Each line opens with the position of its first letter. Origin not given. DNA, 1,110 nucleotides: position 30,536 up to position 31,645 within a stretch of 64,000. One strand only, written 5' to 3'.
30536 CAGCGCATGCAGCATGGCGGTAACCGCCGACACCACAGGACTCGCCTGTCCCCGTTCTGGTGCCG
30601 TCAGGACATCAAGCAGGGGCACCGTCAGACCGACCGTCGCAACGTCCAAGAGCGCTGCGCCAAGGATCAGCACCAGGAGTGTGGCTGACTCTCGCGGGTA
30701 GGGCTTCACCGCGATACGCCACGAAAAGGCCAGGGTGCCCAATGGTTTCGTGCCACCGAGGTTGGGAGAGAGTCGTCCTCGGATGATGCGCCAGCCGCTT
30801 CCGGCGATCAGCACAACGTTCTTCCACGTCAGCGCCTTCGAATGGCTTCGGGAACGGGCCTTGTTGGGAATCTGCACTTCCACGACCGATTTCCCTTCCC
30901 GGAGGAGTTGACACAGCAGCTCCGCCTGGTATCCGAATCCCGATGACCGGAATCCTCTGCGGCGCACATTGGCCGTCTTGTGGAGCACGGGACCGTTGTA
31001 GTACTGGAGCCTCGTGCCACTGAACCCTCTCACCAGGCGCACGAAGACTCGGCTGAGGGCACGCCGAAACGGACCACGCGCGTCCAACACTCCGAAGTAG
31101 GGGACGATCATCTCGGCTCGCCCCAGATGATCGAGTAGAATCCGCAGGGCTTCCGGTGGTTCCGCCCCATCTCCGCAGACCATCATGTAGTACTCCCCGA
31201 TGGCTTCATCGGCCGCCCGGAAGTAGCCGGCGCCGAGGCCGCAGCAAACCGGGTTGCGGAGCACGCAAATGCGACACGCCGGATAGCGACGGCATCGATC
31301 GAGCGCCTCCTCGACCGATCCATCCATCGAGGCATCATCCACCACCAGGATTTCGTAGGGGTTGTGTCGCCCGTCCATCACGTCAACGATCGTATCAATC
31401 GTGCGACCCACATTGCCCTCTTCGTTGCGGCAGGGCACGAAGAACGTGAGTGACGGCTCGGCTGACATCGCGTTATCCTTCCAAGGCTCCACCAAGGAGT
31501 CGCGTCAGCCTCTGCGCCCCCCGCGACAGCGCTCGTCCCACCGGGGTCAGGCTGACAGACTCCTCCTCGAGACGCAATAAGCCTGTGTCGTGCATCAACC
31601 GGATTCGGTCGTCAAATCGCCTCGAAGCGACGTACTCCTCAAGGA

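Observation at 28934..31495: Single polypeptide fusing a GtrB/DPM1-like GT2 domain to a complete ABC exporter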

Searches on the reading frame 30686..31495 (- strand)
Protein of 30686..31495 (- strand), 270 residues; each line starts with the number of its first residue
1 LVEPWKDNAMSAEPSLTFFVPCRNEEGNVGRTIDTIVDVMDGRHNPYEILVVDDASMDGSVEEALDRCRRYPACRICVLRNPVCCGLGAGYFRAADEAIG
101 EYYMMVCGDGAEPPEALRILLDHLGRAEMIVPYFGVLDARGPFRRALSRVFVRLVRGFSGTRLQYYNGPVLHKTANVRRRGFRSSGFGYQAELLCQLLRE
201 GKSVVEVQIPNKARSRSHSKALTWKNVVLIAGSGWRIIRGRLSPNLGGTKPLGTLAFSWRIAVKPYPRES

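Call 9: search_solved_structures(query=window:30686-31495:-, max_evalue=0.01, show_alignments=3)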
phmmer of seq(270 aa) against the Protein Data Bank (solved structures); distinct sequences matched with E-value up to 0.01: 4.
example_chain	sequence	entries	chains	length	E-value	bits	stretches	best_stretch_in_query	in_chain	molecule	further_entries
5mlz_A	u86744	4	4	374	7.7e-08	35.1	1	15-220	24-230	Dolichol monophosphate mannose synthase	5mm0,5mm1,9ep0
5eke_A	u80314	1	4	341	0.0014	21.2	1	13-124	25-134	Uncharacterized glycosyltransferase sll0501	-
5ekp_C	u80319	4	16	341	0.0014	21.2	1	13-124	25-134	Uncharacterized glycosyltransferase sll0501 | Glycosyltransferase sll0501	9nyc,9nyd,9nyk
9nye_A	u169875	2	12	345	0.0014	21.1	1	13-124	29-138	Glycosyltransferase sll0501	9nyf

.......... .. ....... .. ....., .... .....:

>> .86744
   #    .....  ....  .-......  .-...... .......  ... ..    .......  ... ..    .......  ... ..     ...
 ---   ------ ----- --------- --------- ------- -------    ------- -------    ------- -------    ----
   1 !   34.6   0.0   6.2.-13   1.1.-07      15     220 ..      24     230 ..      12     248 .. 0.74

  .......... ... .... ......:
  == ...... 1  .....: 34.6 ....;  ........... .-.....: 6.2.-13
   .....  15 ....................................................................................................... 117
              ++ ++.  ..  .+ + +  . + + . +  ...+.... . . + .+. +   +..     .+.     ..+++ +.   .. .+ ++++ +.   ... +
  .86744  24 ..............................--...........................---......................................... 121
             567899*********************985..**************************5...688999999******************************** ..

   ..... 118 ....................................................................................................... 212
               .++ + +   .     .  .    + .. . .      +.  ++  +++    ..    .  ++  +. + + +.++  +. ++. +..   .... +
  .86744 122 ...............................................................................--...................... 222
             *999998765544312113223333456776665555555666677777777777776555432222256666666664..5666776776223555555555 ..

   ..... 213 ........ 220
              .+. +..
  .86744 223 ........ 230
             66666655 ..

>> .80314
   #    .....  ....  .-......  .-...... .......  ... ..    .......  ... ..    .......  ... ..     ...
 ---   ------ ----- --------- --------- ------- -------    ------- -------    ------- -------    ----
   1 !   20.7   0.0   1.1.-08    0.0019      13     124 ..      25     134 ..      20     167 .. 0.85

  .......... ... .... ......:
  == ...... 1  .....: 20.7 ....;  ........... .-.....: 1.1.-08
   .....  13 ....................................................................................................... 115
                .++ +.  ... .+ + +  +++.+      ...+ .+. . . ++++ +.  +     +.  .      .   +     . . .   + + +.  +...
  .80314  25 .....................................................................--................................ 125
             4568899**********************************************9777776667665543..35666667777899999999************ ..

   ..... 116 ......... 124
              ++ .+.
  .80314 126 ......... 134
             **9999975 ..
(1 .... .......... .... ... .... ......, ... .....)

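Call 10: search_protein_families(library=ncbifam, proteins=[window:30686-31495:-], max_evalue=0.01)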
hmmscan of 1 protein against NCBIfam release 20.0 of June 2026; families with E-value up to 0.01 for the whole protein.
seq(270 aa): 9 families
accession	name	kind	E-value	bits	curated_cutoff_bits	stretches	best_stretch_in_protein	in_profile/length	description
TIGR03937.1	PgaC_IcaA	equivalog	5.3e-07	28.9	422.3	1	8-125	39-151/407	poly-beta-1,6-N-acetyl-D-glucosamine synthase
NF053739.1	GlytfEpsEBac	equivalog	2.8e-05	23.2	450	1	34-111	18-94/265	glycosyltransferase EpsE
TIGR04182.1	glyco_TIGR04182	equivalog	3.3e-05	23.4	325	1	17-218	3-197/293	S-layer glycoprotein N-glycosyltransferase AglJ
NF010496.0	PRK13915.1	equivalog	4.1e-05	22.8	262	1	14-71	31-88/307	glucosyl-3-phosphoglycerate synthase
TIGR03965.1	mycofact_glyco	equivalog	0.00023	20.1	280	1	11-120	71-175/467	mycofactocin biosynthesis glycosyltransferase MftF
TIGR03469.1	HpnB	hypoth_equivalog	0.00032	19.8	379.25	1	9-72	39-100/386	hopene-associated glycosyltransferase HpnB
NF053846.1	glyco_with_XrtP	equivalog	0.00035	19.4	520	1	16-60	43-83/440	XrtP-associated glycosyltransferase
NF007986.1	PRK10714.1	equivalog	0.00036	19.6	529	1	18-166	10-157/316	undecaprenyl-phosphate 4-deoxy-4-formamido-L-arabinose transferase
NF047588.1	GlcsyltransPgfSStrep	equivalog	0.00094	18.5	500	1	16-123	3-109/308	glycosyltransferase PgfS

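Call 21: find_homologous_proteins(query=window:30767-31495:-, max_evalue=0.00001)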
Query seq(243 aa) (243 aa): 148 proteins with E <= 0.00001 among 761 candidates; the best 120 are listed.
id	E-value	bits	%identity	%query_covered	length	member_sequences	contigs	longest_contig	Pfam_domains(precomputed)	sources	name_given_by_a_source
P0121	1.3e-88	315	64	95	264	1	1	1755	PF13641.13,PF00535.33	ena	-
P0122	2.4e-78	281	57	95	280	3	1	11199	PF13641.13,PF00535.33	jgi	-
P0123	4.4e-77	277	59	94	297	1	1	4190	PF13641.13,PF00535.33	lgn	-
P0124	1.3e-74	269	57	93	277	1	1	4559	PF13641.13,PF00535.33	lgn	-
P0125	2.8e-74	268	56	95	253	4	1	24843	PF13641.13,PF00535.33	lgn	-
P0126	4.9e-74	267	57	94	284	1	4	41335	PF13641.13,PF00535.33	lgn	-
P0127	5.8e-74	267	55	92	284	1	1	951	PF13641.13,PF00535.33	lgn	-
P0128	6.6e-74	266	57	94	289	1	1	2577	PF13641.13,PF00535.33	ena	-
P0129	1.1e-73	266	55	95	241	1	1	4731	PF13641.13,PF00535.33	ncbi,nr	ncbi:MAG TPA: hypothetical protein DCP69_11655, partial [Candidatus Omnitrophica bacterium]|nr:hypot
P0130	5.1e-73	264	54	95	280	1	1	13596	PF13641.13,PF00535.33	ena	-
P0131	1.3e-72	262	55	95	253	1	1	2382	PF13641.13,PF00535.33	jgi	jgi:dolichol-phosphate mannosyltransferase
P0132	2.4e-72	261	55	95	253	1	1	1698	PF13641.13,PF00535.33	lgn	-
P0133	2.7e-72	261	55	94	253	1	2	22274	PF13641.13,PF00535.33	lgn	-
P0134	3.4e-72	261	55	94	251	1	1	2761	PF13641.13,PF00535.33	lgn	-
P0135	3.6e-72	261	56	94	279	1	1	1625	PF13641.13,PF00535.33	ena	-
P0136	4.8e-72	260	55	94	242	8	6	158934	PF13641.13,PF00535.33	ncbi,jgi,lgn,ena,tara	tara:strand:- start:164 stop:892 length:729 start_codon:yes stop_codon:yes gene_type:complete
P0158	1.3e-69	252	56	93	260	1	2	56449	PF13641.13,PF00535.33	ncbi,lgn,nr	ncbi:MAG: glycosyltransferase family 2 protein [Candidatus Omnitrophica bacterium]|nr:glycosyltransf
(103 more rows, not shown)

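Call 23: find_encoding_contigs(protein=P0136, flank=8000, max_places=3)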
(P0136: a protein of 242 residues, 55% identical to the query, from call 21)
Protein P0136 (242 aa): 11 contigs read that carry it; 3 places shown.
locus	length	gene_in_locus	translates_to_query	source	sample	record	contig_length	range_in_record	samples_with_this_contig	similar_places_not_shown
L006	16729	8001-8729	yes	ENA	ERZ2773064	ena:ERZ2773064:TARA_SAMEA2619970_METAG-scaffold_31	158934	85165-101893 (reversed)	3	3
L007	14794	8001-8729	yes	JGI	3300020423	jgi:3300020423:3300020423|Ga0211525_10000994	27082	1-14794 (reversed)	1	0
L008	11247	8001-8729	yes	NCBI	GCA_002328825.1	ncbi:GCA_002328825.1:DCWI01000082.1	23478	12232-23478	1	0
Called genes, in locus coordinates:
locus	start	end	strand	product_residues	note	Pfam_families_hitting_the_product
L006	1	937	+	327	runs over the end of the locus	PF01073:3Beta_HSD, PF01370:Epimerase, PF02719:Polysacc_synt_2 (faint), PF16363:GDP_Man_Dehyd, PF13460:NAD_binding_10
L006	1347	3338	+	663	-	PF02310:B12-binding, PF04055:Radical_SAM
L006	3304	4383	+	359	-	PF00248:Aldo_ket_red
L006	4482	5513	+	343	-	PF04321:RmlD_sub_bind (weak), PF01073:3Beta_HSD, PF01370:Epimerase, PF02719:Polysacc_synt_2, PF16363:GDP_Man_Dehyd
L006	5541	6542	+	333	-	PF00288:GHMP_kinases_N, PF08544:GHMP_kinases_C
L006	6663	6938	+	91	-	-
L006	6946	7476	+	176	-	-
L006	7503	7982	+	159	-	-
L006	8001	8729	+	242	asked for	PF00535:Glycos_transf_2, PF13641:Glyco_tranf_2_3 (weak)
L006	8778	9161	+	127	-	PF00892:EamA (faint)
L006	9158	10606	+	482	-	PF01565:FAD_binding_4, PF04030:ALO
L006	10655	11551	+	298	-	PF04909:Amidohydro_2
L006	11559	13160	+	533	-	-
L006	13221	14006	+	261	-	PF00106:adh_short, PF08659:KR, PF13561:adh_short_C2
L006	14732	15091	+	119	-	PF01047:MarR (faint), PF13412:HTH_24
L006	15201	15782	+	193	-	PF13580:SIS_2, PF01380:SIS (faint)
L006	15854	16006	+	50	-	-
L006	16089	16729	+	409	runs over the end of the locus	PF01266:DAO, PF07992:Pyr_redox_2 (faint)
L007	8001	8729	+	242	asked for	PF00535:Glycos_transf_2, PF13641:Glyco_tranf_2_3 (weak)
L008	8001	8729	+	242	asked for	PF00535:Glycos_transf_2, PF13641:Glyco_tranf_2_3 (weak)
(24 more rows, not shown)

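Call 24: find_encoding_contigs(protein=P0158, flank=8000, max_places=2)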
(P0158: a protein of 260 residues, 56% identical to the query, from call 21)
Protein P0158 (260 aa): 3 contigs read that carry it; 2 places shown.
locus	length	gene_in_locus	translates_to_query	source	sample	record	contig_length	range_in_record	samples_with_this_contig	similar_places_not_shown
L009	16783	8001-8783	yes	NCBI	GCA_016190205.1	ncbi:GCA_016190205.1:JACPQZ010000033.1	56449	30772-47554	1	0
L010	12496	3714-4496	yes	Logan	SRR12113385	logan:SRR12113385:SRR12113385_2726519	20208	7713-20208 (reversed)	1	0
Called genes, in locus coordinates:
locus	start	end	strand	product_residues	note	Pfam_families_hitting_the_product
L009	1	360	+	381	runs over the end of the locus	PF01041:DegT_DnrJ_EryC1, PF01212:Beta_elim_lyase, PF00266:Aminotran_5 (weak), PF01053:Cys_Met_Meta_PP (weak)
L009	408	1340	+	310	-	PF00676:E1_dh, PF02775:TPP_enzyme_C (weak)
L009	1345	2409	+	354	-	PF02779:Transket_pyr, PF02780:Transketolase_C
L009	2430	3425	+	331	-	PF01073:3Beta_HSD (faint), PF01370:Epimerase, PF02719:Polysacc_synt_2 (weak), PF04321:RmlD_sub_bind, PF16363:GDP_Man_Dehyd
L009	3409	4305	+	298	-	PF01370:Epimerase, PF04321:RmlD_sub_bind, PF01073:3Beta_HSD (weak), PF16363:GDP_Man_Dehyd, PF07993:NAD_binding_4 (weak)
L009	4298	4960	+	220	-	PF01209:Ubie_methyltran (faint), PF13489:Methyltransf_23, PF13847:Methyltransf_31, PF08241:Methyltransf_11, PF08242:Methyltransf_12, PF13649:Methyltransf_25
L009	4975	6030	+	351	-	PF08240:ADH_N, PF00107:ADH_zinc_N, PF13602:ADH_zinc_N_2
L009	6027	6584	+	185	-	-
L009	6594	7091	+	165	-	-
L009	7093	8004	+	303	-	PF13489:Methyltransf_23, PF13847:Methyltransf_31, PF08241:Methyltransf_11, PF08242:Methyltransf_12, PF13649:Methyltransf_25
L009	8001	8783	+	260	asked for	PF13641:Glyco_tranf_2_3, PF00535:Glycos_transf_2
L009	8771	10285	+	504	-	-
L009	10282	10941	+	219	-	PF00702:Hydrolase, PF12710:HAD, PF13419:HAD_2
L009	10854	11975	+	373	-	PF01408:GFO_IDH_MocA, PF02894:GFO_IDH_MocA_C, PF22725:GFO_IDH_MocA_C3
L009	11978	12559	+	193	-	PF13580:SIS_2, PF01380:SIS (faint)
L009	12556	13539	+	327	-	PF01408:GFO_IDH_MocA (weak)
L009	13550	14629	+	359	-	-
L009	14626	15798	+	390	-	PF02348:CTP_transf_3, PF07883:Cupin_2 (faint)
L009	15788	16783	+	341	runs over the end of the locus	PF01408:GFO_IDH_MocA, PF02894:GFO_IDH_MocA_C, PF22725:GFO_IDH_MocA_C3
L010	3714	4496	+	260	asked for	PF13641:Glyco_tranf_2_3, PF00535:Glycos_transf_2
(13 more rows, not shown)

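Call 25: find_encoding_contigs(protein=P0126, flank=8000, max_places=2)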
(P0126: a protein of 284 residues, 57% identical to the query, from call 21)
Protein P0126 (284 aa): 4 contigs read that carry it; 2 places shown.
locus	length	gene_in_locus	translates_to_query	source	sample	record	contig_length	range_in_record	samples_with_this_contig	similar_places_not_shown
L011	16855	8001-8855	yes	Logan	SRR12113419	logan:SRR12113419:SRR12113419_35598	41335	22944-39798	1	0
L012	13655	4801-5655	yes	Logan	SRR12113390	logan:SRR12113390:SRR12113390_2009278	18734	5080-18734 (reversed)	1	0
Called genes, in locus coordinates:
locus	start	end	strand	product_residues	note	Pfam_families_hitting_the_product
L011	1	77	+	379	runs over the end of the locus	PF00266:Aminotran_5 (weak), PF01041:DegT_DnrJ_EryC1, PF01053:Cys_Met_Meta_PP (weak)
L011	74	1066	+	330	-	PF01073:3Beta_HSD (weak), PF01370:Epimerase, PF04321:RmlD_sub_bind, PF07993:NAD_binding_4 (faint), PF16363:GDP_Man_Dehyd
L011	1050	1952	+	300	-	PF01370:Epimerase, PF04321:RmlD_sub_bind, PF07993:NAD_binding_4 (weak), PF16363:GDP_Man_Dehyd, PF01073:3Beta_HSD (weak)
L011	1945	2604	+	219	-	PF01209:Ubie_methyltran, PF00891:Methyltransf_2 (weak), PF13489:Methyltransf_23, PF07021:MetW (weak), PF13847:Methyltransf_31, PF08241:Methyltransf_11, PF08242:Methyltransf_12, PF13649:Methyltransf_25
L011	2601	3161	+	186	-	PF00293:NUDIX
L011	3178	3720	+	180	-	-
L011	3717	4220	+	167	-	-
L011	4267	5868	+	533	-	PF02310:B12-binding, PF04055:Radical_SAM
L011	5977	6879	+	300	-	PF01073:3Beta_HSD, PF01370:Epimerase, PF04321:RmlD_sub_bind, PF13460:NAD_binding_10 (weak), PF16363:GDP_Man_Dehyd, PF07993:NAD_binding_4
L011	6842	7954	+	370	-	PF08240:ADH_N, PF16912:Glu_dehyd_C (weak), PF00107:ADH_zinc_N, PF13602:ADH_zinc_N_2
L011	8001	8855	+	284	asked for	PF00535:Glycos_transf_2, PF13641:Glyco_tranf_2_3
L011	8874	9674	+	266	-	PF00106:adh_short, PF01370:Epimerase (weak), PF08659:KR, PF13460:NAD_binding_10, PF13561:adh_short_C2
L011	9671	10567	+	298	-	PF01026:TatD_DNase (faint), PF04909:Amidohydro_2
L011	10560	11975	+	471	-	PF01565:FAD_binding_4, PF04030:ALO (weak)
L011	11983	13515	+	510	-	-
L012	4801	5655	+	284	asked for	PF00535:Glycos_transf_2, PF13641:Glyco_tranf_2_3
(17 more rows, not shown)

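Call 60: predict_structure(alignment_id=A3)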
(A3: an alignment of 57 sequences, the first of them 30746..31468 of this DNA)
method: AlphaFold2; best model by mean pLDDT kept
length: 241 residues; sequences in the alignment: 57
mean_pLDDT: 88.5   pTM: 0.87
mean pLDDT of the five models: 88.5, 86.3, 86.2, 85.7, 84.4
residues with pLDDT >= 90: 160; 70-90: 58; 50-70: 17; < 50: 6
segments of 3 or more residues with pLDDT < 50: 238-241
pLDDT, mean of each block of 10 residues (from residue 1): 86 93 97 95 96 97 97 92 95 91 90 97 93 89 90 88 96 74 92 95 66 74 85 62 33
secondary structure, 60 per line:
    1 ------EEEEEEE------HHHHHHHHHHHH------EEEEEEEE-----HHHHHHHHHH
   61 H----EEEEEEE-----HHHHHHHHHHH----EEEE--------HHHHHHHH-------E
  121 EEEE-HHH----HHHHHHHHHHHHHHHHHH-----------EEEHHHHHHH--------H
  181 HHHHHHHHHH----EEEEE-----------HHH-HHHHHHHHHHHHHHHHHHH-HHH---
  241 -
elements in order: E7-13 H20-31 E38-45 H51-61 E66-72 H78-88 E93-96 H105-112 E120-124 H133-150 E162-164 H165-171 H180-190 E195-199 H215-233

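Call 63: fold_search(model_id=the predicted structure, library=pdb)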
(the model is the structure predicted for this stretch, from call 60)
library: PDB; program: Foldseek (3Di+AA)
matches with E <= 10: 1538; with E <= 0.001: 311
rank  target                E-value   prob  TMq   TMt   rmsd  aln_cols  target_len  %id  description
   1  9bhc_B                2.9e-13  1.00  0.71  0.57   3.6       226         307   14  Salmonella undecaprenyl-phosphate 4-deoxy-4-formamido-L-arabinose transferase (ArnC) (released 2025-02-12)
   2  8vxh_A                8.0e-13  1.00  0.72  0.57   3.5       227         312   15  Cryo-EM Structure of the Glycosyltransferase ArnC from Salmonella enterica in the Apo State Determined on Talos Arctic (released 2025-02-05)
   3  9b77_A                8.5e-13  1.00  0.73  0.57   3.3       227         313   15  Cryo-EM Structure of the Glycosyltransferase ArnC from Salmonella enterica in the Apo State Determined on Krios micros (released 2025-02-05)
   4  9asc_A                9.6e-13  1.00  0.78  0.60   3.1       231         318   16  Cryo-EM Structure of the Glycosyltransferase ArnC from Salmonella enterica in the UDP-bound State Determined on Talos  (released 2025-02-05)
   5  9nyf_A                3.0e-12  1.00  0.71  0.57   3.8       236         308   17  Cryo-EM structure of the glycosyltransferase GtrB (tetramer volume) (released 2025-12-17)
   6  9bhc_A                3.6e-12  1.00  0.74  0.59   3.5       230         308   14  Salmonella undecaprenyl-phosphate 4-deoxy-4-formamido-L-arabinose transferase (ArnC) (released 2025-02-12)
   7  9nyc_A                6.5e-12  1.00  0.72  0.56   3.6       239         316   17  Cryo-EM structure of the glycosyltransferase GtrB in the substrate-bound state (released 2025-12-17)
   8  9bhe_A                1.1e-11  1.00  0.74  0.59   3.5       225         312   16  Salmonella undecaprenyl-phosphate 4-deoxy-4-formamido-L-arabinose transferase (ArnC) bound to UDP (released 2025-02-12)
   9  5mlz                  2.9e-11  1.00  0.79  0.55   3.1       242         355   22  Dolichyl phosphate mannose synthase in complex with GDP and Mg2+ (released 2017-08-09)
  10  9bhe_B                5.3e-11  1.00  0.76  0.60   3.3       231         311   16  Salmonella undecaprenyl-phosphate 4-deoxy-4-formamido-L-arabinose transferase (ArnC) bound to UDP (released 2025-02-12)
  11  9nyd_C                5.3e-11  1.00  0.71  0.57   3.4       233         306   17  Cryo-EM structure of the glycosyltransferase GtrB in the pre-catalysis and product-bound state (released 2025-12-17)
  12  9hwj_A                6.0e-11  1.00  0.64  0.53   8.4       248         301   15  Structure of Undecaprenyl-phosphate 4-deoxy-4-formamido-L-arabinose transferase embedded in nanodisc (released 2026-01-14)
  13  5ekp_C                6.4e-11  1.00  0.62  0.50   6.0       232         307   15  Structure of the polyisoprenyl-phosphate glycosyltransferase GtrB (WT) (released 2016-01-06)
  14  9nyd_B                7.2e-11  1.00  0.68  0.54   4.6       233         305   16  Cryo-EM structure of the glycosyltransferase GtrB in the pre-catalysis and product-bound state (released 2025-12-17)
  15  5eke_C                8.6e-11  1.00  0.62  0.50   5.9       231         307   16  Structure of the polyisoprenyl-phosphate glycosyltransferase GtrB (F215A mutant) (released 2016-01-06)
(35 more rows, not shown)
